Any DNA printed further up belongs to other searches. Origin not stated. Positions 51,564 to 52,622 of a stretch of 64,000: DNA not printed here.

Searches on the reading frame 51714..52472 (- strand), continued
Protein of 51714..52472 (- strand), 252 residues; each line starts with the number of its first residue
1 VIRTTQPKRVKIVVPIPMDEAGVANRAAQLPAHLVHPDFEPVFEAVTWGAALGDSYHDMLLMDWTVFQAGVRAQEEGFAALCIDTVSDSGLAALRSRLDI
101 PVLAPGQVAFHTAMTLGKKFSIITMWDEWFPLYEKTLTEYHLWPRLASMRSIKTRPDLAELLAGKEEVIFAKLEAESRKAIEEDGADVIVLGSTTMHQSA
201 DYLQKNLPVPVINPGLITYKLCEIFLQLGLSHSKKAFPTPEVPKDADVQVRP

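Call 16: search_solved_structures(query=A1, max_evalue=0.001, show_alignments=2)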
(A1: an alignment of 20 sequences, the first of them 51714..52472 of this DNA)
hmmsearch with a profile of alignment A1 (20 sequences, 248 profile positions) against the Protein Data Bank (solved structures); distinct sequences matched with E-value up to 0.001: 5.
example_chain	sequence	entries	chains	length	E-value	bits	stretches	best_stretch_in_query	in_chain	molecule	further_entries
3qvk_A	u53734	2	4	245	9e-25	90.6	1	61-233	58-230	Putative hydantoin racemase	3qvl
3qvj_A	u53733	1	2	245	5.6e-24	87.9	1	61-233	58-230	Putative hydantoin racemase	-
5lfd_A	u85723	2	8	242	4.3e-21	78.5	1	18-236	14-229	Allantoin racemase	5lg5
2eq5_A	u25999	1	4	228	1e-09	41.2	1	68-211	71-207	228aa long hypothetical hydantoin racemase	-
9qbx_A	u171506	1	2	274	1.3e-08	37.6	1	63-215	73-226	Epimerase opaE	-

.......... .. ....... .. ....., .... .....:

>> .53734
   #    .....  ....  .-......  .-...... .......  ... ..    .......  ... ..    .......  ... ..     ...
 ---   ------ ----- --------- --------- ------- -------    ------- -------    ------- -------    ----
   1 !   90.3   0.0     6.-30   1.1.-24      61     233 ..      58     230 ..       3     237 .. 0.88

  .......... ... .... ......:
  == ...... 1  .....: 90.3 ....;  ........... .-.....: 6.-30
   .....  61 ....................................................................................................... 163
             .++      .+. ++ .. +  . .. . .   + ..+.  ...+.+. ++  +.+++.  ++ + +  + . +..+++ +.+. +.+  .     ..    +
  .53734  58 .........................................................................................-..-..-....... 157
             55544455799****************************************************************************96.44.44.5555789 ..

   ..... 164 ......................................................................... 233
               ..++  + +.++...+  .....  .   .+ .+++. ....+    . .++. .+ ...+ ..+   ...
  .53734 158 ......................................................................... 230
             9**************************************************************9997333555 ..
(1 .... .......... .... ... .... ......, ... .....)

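Call 20: search_protein_families(library=pfam, proteins=[L018:6315-8075:-, L018:9992-10741:+, L018:10763-11152:+, L018:11228-13417:+, L018:13537-15615:+, L018:15932-17131:+, L018:17135-18058:+, L018:18051-19034:+, L018:18974-20659:-, L018:5370-5828:+], max_evalue=0.00001)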
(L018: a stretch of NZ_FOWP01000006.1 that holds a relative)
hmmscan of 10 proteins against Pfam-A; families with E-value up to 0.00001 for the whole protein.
L018:6315-8075:- (586 aa): 0 families

L018:9992-10741:+ (249 aa): 1 family
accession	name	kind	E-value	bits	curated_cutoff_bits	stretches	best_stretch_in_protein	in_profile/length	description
PF01177.27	Asp_Glu_race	-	6.7e-27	95.1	31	1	50-211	45-205/211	Asp/Glu/Hydantoin racemase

L018:10763-11152:+ (129 aa): 2 families
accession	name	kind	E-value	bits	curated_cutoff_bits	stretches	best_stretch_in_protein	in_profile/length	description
PF12680.13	SnoaL_2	-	4.5e-12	46.9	27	1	15-117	2-101/102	SnoaL-like domain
PF13577.12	SnoaL_4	-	7.7e-08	32.8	24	1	14-107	13-101/126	SnoaL-like domain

L018:11228-13417:+ (729 aa): 9 families
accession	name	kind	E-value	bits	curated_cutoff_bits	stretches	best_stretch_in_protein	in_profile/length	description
PF00724.26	Oxidored_FMN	-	5.2e-67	227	27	1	39-378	2-342/342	NADH:flavin oxidoreductase / NADH oxidase family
PF07992.20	Pyr_redox_2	-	5.2e-17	62.6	26.1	1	428-667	4-247/291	Pyridine nucleotide-disulphide oxidoreductase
PF13450.12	NAD_binding_8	-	7e-12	45.9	21.9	1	429-462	1-34/68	NAD(P)-binding Rossmann-like domain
PF00070.33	Pyr_redox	-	2.4e-09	38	22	0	427-464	2-39/82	Pyridine nucleotide-disulphide oxidoreductase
PF00890.30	FAD_binding_2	-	3.8e-09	36.7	20.4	1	428-462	3-37/414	FAD binding domain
PF12831.13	FAD_oxidored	-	6.4e-09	36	27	1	428-467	3-42/416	FAD dependent oxidoreductase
PF01266.30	DAO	-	4e-08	33.6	27.9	0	427-460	2-35/353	FAD dependent oxidoreductase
PF03486.20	HI0933_like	-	3.2e-07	30.5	50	0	428-461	4-37/244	HI0933-like protein Rossmann domain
PF01593.30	Amino_oxidase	-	4.6e-06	26.6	19.8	0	435-463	2-30/443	Flavin containing amine oxidoreductase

L018:13537-15615:+ (692 aa): 8 families
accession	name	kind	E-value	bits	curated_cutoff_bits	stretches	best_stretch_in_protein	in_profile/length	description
PF00724.26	Oxidored_FMN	-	2.1e-68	231.6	27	1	9-344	2-342/342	NADH:flavin oxidoreductase / NADH oxidase family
PF13450.12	NAD_binding_8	-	8.7e-10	39.2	21.9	1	395-433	1-39/68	NAD(P)-binding Rossmann-like domain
PF07992.20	Pyr_redox_2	-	3.3e-09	37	26.1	1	392-561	2-178/291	Pyridine nucleotide-disulphide oxidoreductase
PF22620.2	OYE-like_second_a-b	-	9.1e-09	35.9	25.5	1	511-607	2-98/128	OYE-like second alpha/beta domain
PF12831.13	FAD_oxidored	-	9.2e-08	32.2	27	1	394-430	3-39/416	FAD dependent oxidoreductase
PF00070.33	Pyr_redox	-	1.9e-06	28.7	22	0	392-426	1-35/82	Pyridine nucleotide-disulphide oxidoreductase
PF00890.30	FAD_binding_2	-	2.9e-06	27.2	20.4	0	394-428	3-37/414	FAD binding domain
PF03486.20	HI0933_like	-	4.7e-06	26.7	50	1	393-428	3-38/244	HI0933-like protein Rossmann domain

L018:15932-17131:+ (399 aa): 1 family
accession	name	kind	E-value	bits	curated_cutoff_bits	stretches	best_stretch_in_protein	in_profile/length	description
PF02515.22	CoA_transf_3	-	1.2e-123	413.3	23.3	1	5-374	1-366/366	CoA-transferase family III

L018:17135-18058:+ (307 aa): 1 family
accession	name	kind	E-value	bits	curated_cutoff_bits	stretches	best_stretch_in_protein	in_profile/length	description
PF00682.25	HMGL-like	-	2.2e-44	152.2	29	1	8-274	5-256/260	HMGL-like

L018:18051-19034:+ (327 aa): 4 families
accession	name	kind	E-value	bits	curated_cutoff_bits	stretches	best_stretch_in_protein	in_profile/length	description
PF14870.12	PSII_BNR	-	2.8e-15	56.8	27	1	183-284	32-141/303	Photosynthesis system II assembly factor YCF48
PF02012.26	BNR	-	2.1e-07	30.3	27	0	231-241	1-11/12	BNR/Asp-box repeat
PF19755.4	DUF6242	-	3.1e-06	27.6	29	0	137-201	151-217/217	Domain of unknown function (DUF6242)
PF15902.12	Sortilin-Vps10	-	4.4e-06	26.2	33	0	190-257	2-76/446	Sortilin, neurotensin receptor 3,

L018:18974-20659:- (561 aa): 0 families

L018:5370-5828:+ (152 aa): 0 families

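Call 21: search_protein_families(library=pfam, proteins=[L065:5742-7343:+, L065:11691-14057:-, L065:14135-15391:-, L065:15444-16475:-, L065:16518-17138:-, L065:17185-18405:-, L065:18497-19009:-, L065:19551-20603:-], max_evalue=0.00001)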
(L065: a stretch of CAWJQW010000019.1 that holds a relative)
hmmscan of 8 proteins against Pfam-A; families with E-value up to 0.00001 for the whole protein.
L065:5742-7343:+ (533 aa): 7 families
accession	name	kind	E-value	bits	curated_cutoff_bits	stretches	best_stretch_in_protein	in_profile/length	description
PF00158.32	Sigma54_activat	-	3.1e-63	212.9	20.2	1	214-379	3-167/168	Sigma-54 interaction domain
PF06506.16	PrpR_N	-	1.2e-26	93.7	29.1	1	30-191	2-159/167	Propionate catabolism activator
PF14532.12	Sigma54_activ_2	-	6e-18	65.8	25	1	215-384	3-138/138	Sigma-54 interaction domain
PF25601.1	AAA_lid_14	-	2.6e-15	56.5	27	1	385-446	1-60/87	AAA+ ATPase lid domain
PF02954.25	HTH_8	-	1e-11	44.8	22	1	479-519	1-41/42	Bacterial regulatory protein, Fis family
PF07728.20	AAA_5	-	1.5e-08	35.2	22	1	236-356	2-124/139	AAA domain (dynein-related subfamily)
PF13191.12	AAA_16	-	1.1e-07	32.9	32.6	1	211-330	1-121/167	AAA ATPase domain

L065:11691-14057:- (788 aa): 2 families
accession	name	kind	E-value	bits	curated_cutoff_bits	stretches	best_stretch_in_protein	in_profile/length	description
PF00593.30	TonB_dep_Rec_b-barrel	-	2.6e-40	140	27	1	255-738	14-436/436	TonB dependent receptor-like, beta-barrel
PF07715.20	Plug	-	3.3e-18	66.6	23.9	1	49-158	3-107/107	TonB-dependent Receptor Plug Domain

L065:14135-15391:- (418 aa): 2 families
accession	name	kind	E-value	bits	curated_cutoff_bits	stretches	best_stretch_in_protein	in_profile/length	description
PF13469.12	Sulfotransfer_3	-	1.1e-35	124.4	27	1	118-364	1-214/216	Sulfotransferase family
PF17784.7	Sulfotransfer_4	-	3.3e-07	30.8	22.8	1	261-323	78-145/215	Sulfotransferase domain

L065:15444-16475:- (343 aa): 3 families
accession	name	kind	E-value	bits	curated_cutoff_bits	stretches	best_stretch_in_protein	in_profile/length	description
PF00107.32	ADH_zinc_N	-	4.2e-21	75.7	31.8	1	155-278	2-122/129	Zinc-binding dehydrogenase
PF13602.12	ADH_zinc_N_2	-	5.9e-18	66.5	27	1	186-340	1-134/134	Zinc-binding dehydrogenase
PF08240.17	ADH_N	-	1.6e-13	51.3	23.5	1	27-112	1-103/104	Alcohol dehydrogenase GroES-like domain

L065:16518-17138:- (206 aa): 1 family
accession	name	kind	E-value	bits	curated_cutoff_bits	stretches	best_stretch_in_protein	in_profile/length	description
PF00440.29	TetR_N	-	1.3e-12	47.7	24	1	11-57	1-47/47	Bacterial regulatory proteins, tetR family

L065:17185-18405:- (406 aa): 2 families
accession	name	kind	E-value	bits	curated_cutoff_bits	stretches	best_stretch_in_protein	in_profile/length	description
PF07690.21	MFS_1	-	3.9e-35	121.8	33.4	2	16-352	2-337/347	Major Facilitator Superfamily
PF05977.19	MFS_3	-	8e-31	107.5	27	1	6-389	6-387/524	Transmembrane secretion effector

L065:18497-19009:- (170 aa): 0 families

L065:19551-20603:- (350 aa): 0 families

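Call 27: find_encoding_contigs(protein=P0115, flank=10000, max_places=1)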
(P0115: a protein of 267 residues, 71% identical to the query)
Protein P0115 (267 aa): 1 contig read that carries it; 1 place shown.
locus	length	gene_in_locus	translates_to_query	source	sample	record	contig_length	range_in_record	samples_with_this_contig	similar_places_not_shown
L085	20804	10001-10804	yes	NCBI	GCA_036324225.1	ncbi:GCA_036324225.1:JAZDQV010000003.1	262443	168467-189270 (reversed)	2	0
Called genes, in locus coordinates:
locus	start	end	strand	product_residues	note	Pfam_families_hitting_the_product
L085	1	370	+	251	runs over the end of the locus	PF00378:ECH_1, PF16113:ECH_2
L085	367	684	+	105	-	PF03795:YCII (weak)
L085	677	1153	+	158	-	-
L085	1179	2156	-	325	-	PF08240:ADH_N, PF00107:ADH_zinc_N, PF13602:ADH_zinc_N_2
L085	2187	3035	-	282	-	PF01226:Form_Nir_trans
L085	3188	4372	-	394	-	PF02515:CoA_transf_3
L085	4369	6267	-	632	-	PF02538:Hydantoinase_B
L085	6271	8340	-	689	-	PF05378:Hydant_A_N, PF01968:Hydantoinase_A, PF19278:Hydant_A_C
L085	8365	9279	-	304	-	PF00682:HMGL-like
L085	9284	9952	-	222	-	PF00392:GntR, PF07729:FCD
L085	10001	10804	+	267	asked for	PF01177:Asp_Glu_race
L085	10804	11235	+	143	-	PF13577:SnoaL_4 (weak), PF12680:SnoaL_2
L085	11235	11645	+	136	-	PF13577:SnoaL_4 (weak), PF12680:SnoaL_2 (weak)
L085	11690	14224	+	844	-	PF07715:Plug, PF00593:TonB_dep_Rec_b-barrel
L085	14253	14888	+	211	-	PF00857:Isochorismatase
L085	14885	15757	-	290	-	PF01048:PNP_UDP_1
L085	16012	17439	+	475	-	PF00171:Aldedh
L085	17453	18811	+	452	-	PF01636:APH, PF19802:DUF6285 (weak)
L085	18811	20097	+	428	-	PF02771:Acyl-CoA_dh_N (faint), PF02770:Acyl-CoA_dh_M, PF00441:Acyl-CoA_dh_1, PF08028:Acyl-CoA_dh_2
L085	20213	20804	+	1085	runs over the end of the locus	PF00930:DPPIV_N (faint), PF25174:Beta-prop_THOC3 (faint), PF26549:Tricorn_N, PF26550:Tricorn_2nd, PF07676:PD40, PF26549:Tricorn_N, PF01979:Amidohydro_1, PF07969:Amidohydro_3, +1 more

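Call 28: find_encoding_contigs(protein=P0059, flank=10000, max_places=1)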
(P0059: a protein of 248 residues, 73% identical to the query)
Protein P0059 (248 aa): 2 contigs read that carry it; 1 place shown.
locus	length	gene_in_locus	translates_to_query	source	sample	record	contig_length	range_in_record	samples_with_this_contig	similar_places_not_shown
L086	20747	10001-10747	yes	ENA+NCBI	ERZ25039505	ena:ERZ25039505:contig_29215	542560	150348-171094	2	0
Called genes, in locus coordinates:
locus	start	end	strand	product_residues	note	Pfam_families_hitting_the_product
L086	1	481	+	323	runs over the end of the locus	PF00133:tRNA-synt_1, PF09334:tRNA-synt_1g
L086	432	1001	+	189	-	PF00133:tRNA-synt_1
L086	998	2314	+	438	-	PF00133:tRNA-synt_1, PF09334:tRNA-synt_1g, PF08264:Anticodon_1, PF10458:Val_tRNA-synt_C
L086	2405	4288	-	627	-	PF02538:Hydantoinase_B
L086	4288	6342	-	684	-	PF05378:Hydant_A_N, PF01968:Hydantoinase_A, PF19278:Hydant_A_C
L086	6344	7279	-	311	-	PF00682:HMGL-like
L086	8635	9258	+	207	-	PF00857:Isochorismatase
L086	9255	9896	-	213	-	PF00392:GntR, PF13545:HTH_Crp_2 (weak), PF07729:FCD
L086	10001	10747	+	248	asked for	PF01177:Asp_Glu_race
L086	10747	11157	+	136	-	PF13577:SnoaL_4, PF12680:SnoaL_2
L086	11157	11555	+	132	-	PF12680:SnoaL_2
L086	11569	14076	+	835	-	PF07715:Plug, PF00593:TonB_dep_Rec_b-barrel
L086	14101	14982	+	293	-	PF03328:HpcH_HpaI, PF15617:C-C_Bond_Lyase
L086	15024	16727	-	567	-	PF00501:AMP-binding, PF13193:AMP-binding_C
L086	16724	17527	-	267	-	PF23441:SDR (weak), PF00106:adh_short, PF08659:KR, PF13561:adh_short_C2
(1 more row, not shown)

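Call 32: search_protein_families(library=pfam, proteins=[L059:6092-6781:-, L054:7990-8625:+, L044:1446-2246:+, L073:16688-18307:-, L043:17378-18763:-, L008:9066-9896:+, L063:15695-16630:-, L080:3644-5605:+, L080:8151-9545:+, L014:4802-5788:+], max_evalue=0.00001)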
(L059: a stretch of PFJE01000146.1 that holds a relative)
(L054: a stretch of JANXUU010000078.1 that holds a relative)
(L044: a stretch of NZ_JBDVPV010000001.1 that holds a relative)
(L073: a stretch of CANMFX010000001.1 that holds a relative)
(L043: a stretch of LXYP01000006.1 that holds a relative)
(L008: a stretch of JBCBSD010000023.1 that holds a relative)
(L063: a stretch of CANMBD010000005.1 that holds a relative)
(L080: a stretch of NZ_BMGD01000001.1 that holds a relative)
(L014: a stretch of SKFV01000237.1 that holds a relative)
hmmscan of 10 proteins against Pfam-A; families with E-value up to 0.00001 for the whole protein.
L059:6092-6781:- (229 aa): 2 families
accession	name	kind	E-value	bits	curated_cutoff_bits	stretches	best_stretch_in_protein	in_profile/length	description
PF07729.17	FCD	-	3.9e-23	82.7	24.3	1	88-213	1-124/125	FCD domain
PF00392.27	GntR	-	2.9e-13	49.7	27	1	17-71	2-57/64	Bacterial regulatory proteins, gntR family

L054:7990-8625:+ (211 aa): 1 family
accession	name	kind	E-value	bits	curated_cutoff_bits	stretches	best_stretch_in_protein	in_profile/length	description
PF00857.26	Isochorismatase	-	2.5e-34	119.3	27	1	24-198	2-172/175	Isochorismatase domain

L044:1446-2246:+ (266 aa): 4 families
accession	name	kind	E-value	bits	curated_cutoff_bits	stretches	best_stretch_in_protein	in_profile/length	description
PF00106.31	adh_short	-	7.7e-49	166.3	26.6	1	21-217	2-193/195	short chain dehydrogenase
PF13561.12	adh_short_C2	-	4.7e-46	157.7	27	1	26-263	1-234/236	Enoyl-(Acyl carrier protein) reductase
PF08659.16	KR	-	2.9e-13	50.6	22.6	1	21-205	2-177/180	KR domain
PF01370.27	Epimerase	-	3.4e-07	30.4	20.9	1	22-200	1-169/240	NAD dependent epimerase/dehydratase family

L073:16688-18307:- (539 aa): 6 families
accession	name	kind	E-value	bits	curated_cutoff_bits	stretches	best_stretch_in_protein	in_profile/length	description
PF00890.30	FAD_binding_2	-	1.7e-77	261.8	20.4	1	4-519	1-414/414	FAD binding domain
PF12831.13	FAD_oxidored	-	7e-11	42.5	27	1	4-61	1-60/416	FAD dependent oxidoreductase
PF01266.30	DAO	-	1.9e-10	41.3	27.9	1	4-251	1-209/353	FAD dependent oxidoreductase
PF03486.20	HI0933_like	-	3.2e-10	40.3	50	1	4-46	2-44/244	HI0933-like protein Rossmann domain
PF13450.12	NAD_binding_8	-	3.5e-08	34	21.9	1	7-42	1-36/68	NAD(P)-binding Rossmann-like domain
PF07992.20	Pyr_redox_2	-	6e-07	29.6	26.1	0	4-38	2-32/291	Pyridine nucleotide-disulphide oxidoreductase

L043:17378-18763:- (461 aa): 1 family
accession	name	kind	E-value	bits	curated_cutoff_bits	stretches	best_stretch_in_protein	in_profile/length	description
PF02321.23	OEP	-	5.1e-46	157.3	22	2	70-248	1-187/187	Outer membrane efflux protein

L008:9066-9896:+ (276 aa): 0 families

L063:15695-16630:- (311 aa): 2 families
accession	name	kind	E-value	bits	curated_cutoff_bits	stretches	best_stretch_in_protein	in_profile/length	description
PF05368.20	NmrA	-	2.6e-25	90.1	27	1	3-289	8-297/298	NmrA-like family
PF13460.12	NAD_binding_10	-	3.9e-16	59.9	27.2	1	4-187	1-183/184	NAD(P)H-binding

L080:3644-5605:+ (653 aa): 0 families

L080:8151-9545:+ (464 aa): 0 families

L014:4802-5788:+ (328 aa): 2 families
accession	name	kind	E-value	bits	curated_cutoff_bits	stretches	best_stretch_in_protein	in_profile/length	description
PF14870.12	PSII_BNR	-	6.3e-16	58.9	27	1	182-242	30-95/303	Photosynthesis system II assembly factor YCF48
PF02012.26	BNR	-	1.5e-06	27.7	27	0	194-204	2-12/12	BNR/Asp-box repeat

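Call 34: search_protein_families(library=pfam, proteins=[L025:14320-16689:+, L025:16717-18399:+, L025:18414-19664:+, L029:13386-14624:+, L029:16533-16940:+, L011:13503-14264:+, L011:8720-9637:+, L005:8381-9277:+, L005:9274-9963:+, L003:11589-12833:+], max_evalue=0.0001)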
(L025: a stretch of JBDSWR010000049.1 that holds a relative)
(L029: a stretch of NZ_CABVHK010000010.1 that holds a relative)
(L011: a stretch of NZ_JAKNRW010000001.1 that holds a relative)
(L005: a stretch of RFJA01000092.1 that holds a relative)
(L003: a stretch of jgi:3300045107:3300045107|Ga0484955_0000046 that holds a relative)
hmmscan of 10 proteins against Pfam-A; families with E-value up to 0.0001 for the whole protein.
L025:14320-16689:+ (789 aa): 2 families
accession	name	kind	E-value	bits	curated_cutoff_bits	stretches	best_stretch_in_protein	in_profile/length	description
PF03176.21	MMPL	-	2.5e-17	63.3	20.5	1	577-771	105-302/333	MMPL family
PF00873.25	ACR_tran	-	1.3e-09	36.8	28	1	615-768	335-486/1021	AcrB/AcrD/AcrF family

L025:16717-18399:+ (560 aa): 1 family
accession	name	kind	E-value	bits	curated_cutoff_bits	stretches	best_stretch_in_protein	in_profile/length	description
PF06980.17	DUF1302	-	1.5e-27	97.2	23.2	1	22-560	5-541/541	Protein of unknown function (DUF1302)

L025:18414-19664:+ (416 aa): 2 families
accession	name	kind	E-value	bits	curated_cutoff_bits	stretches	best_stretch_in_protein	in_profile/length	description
PF07044.18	DUF1329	-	1.4e-60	206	23.1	1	48-391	10-343/368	Protein of unknown function (DUF1329)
PF17131.11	LolA_like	-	1.5e-12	48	30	1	186-257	4-71/184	Outer membrane lipoprotein-sorting protein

L029:13386-14624:+ (412 aa): 2 families
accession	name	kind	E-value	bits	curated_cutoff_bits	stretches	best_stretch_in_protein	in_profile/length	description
PF00724.26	Oxidored_FMN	-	7e-59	200.2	27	1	39-283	2-251/342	NADH:flavin oxidoreductase / NADH oxidase family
PF00694.25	Aconitase_C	-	3.2e-12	47.4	22.8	1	297-332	95-130/131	Aconitase C-terminal domain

L029:16533-16940:+ (135 aa): 0 families

L011:13503-14264:+ (253 aa): 1 family
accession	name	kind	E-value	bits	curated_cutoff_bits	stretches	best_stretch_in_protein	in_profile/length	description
PF00892.27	EamA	-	7.6e-28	97.9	28.2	2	143-252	2-109/135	EamA-like transporter family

L011:8720-9637:+ (305 aa): 1 family
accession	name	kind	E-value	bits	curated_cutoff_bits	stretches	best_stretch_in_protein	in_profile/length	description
PF00892.27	EamA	-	1.1e-19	71.6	28.2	2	11-147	2-134/135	EamA-like transporter family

L005:8381-9277:+ (298 aa): 3 families
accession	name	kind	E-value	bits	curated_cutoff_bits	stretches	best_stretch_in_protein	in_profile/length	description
PF13409.12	GST_N_2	-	7.1e-12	46.2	25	1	60-130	4-68/70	Glutathione S-transferase, N-terminal domain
PF13417.12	GST_N_3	-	1.8e-06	28.6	22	1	98-131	37-69/75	Glutathione S-transferase, N-terminal domain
PF13410.11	GST_C_2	-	4.5e-06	27.1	24.9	1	191-257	8-68/69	Glutathione S-transferase, C-terminal domain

L005:9274-9963:+ (229 aa): 4 families
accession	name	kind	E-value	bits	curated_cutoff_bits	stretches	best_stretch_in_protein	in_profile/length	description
PF02798.26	GST_N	-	1.3e-14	54.7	20.9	1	4-80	5-76/76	Glutathione S-transferase, N-terminal domain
PF13409.12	GST_N_2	-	2.9e-14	53.9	25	1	10-80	3-69/70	Glutathione S-transferase, N-terminal domain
PF13417.12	GST_N_3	-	3.1e-10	40.7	22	1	4-82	1-71/75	Glutathione S-transferase, N-terminal domain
PF00043.30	GST_C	-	1.3e-06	29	20.7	1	129-197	24-93/93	Glutathione S-transferase, C-terminal domain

L003:11589-12833:+ (414 aa): 1 family
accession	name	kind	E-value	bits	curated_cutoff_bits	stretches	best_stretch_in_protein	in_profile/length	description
PF00232.24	Glyco_hydro_1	-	4.1e-05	22.7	22.6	0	41-226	60-249/453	Glycosyl hydrolase family 1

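Call 49: search_dna_similar(query=window:51714-52472:-, collection=plasmids, mode=protein, max_evalue=1e-40, max_rows=25)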
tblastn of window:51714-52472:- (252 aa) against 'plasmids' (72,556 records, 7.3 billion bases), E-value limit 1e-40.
Records with a match: 6; places in all: 8; records where one place covers at least 80% of the query: 6.
Best place of each record, by identity: <60% 6.
By first word of the organism name: Neorhizobium 2; Novosphingobium 1; Rhizobium 1; Tistrella 1; Variovorax 1.
By predicted mobility (MOB-suite, as given by PLSDB): non-mobilizable 6.
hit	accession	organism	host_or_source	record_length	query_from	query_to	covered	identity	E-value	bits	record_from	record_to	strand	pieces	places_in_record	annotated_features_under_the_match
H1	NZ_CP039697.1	Novosphingobium sp. EMRT-2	cell,freshwater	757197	9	241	92%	54.9%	2e-78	264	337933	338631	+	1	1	aspartate/glutamate racemase family protein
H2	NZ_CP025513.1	Neorhizobium sp. SOG26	Oryza glumipatula,Whole ...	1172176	8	244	94%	48.9%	3e-65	226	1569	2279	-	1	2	none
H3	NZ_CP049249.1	Rhizobium rhizoryzae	cell culture,soil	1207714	8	244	94%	48.9%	3e-64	223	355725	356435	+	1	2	none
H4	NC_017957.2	Tistrella mobilis KA081020-065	-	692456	9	237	91%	50.2%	4e-64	223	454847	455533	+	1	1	aspartate/glutamate racemase family protein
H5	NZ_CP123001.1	Neorhizobium petrolearium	single cell,petroleum contaminated soil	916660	9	240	92%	48.3%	6e-64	222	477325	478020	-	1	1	aspartate/glutamate racemase family protein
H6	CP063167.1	Variovorax paradoxus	-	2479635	3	244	96%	45.5%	2e-62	218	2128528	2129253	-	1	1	hydrogenase expression protein HupH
